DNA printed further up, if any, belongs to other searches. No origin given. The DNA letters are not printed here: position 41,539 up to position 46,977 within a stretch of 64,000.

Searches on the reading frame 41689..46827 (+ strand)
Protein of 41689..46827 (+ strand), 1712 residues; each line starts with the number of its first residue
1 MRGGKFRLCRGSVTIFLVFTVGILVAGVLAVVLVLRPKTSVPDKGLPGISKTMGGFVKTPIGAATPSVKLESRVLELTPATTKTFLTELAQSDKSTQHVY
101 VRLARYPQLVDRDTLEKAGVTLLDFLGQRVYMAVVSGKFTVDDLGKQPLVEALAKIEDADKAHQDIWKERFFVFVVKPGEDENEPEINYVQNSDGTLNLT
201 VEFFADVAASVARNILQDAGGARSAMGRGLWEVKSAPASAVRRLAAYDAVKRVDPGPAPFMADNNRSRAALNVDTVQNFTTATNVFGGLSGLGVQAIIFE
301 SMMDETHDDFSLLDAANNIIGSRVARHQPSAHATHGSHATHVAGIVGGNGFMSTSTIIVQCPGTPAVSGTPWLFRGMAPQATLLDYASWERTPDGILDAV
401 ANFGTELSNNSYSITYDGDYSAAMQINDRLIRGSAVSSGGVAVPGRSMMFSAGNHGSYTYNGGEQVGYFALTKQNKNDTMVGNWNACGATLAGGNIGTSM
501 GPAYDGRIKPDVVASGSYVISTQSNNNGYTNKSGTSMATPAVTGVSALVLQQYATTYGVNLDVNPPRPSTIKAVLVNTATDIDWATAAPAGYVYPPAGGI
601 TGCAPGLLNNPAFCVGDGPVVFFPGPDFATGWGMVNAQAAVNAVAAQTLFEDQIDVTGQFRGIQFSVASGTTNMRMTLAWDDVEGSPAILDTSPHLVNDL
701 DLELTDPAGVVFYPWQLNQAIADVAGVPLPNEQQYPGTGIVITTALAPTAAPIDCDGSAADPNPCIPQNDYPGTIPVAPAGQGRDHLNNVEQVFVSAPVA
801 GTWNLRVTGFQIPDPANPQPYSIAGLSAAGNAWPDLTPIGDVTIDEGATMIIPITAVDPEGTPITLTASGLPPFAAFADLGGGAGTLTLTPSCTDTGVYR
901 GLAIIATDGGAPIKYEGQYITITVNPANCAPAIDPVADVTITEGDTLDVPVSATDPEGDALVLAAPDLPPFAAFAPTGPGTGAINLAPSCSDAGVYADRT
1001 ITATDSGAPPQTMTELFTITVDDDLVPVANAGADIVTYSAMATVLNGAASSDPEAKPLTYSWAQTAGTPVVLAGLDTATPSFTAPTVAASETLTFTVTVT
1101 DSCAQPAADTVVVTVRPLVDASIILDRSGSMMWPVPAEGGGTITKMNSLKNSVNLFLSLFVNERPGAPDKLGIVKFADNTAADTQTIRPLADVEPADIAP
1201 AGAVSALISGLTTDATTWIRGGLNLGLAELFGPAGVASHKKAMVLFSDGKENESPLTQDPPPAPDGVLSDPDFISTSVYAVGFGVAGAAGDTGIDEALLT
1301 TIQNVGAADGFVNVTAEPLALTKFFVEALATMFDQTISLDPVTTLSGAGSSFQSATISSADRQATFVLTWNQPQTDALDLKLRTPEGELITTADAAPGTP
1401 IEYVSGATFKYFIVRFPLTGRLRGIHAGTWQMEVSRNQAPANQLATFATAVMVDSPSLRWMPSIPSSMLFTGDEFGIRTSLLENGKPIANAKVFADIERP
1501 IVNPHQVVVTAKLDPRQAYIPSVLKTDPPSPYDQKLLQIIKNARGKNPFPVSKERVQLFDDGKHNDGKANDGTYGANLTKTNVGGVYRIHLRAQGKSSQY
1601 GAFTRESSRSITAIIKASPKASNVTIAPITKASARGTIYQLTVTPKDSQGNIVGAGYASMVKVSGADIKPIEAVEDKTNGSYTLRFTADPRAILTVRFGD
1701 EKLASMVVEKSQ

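Call 85: search_protein_families(library=pfam, proteins=[window:41689-46827:+], max_evalue=0.01)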
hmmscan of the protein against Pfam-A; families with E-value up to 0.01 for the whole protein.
window:41689-46827:+ (1712 aa): 7 families
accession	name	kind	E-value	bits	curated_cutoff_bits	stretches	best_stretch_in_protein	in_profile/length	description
PF00082.27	Peptidase_S8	-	1.3e-26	94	21.8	1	327-581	45-275/288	Subtilase family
PF22352.2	K319L-like_PKD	-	3.9e-13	49.6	27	1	1031-1115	1-84/84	K319L-like, PKD domain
PF13519.12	VWA_2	-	0.00078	20.5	27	1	1123-1249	3-106/107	von Willebrand factor type A domain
PF05345.18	He_PIG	-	0.0035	18.2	24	1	931-1021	2-95/96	Putative Ig domain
PF04151.21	PPC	-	0.009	17.3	25.9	0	786-809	47-70/70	Bacterial pre-peptidase C-terminal domain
PF17963.7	Big_9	-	0.0092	17.3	23.6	0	1027-1114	4-89/89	Bacterial Ig domain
PF02010.21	REJ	-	0.0097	15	25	0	1008-1116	66-199/452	REJ domain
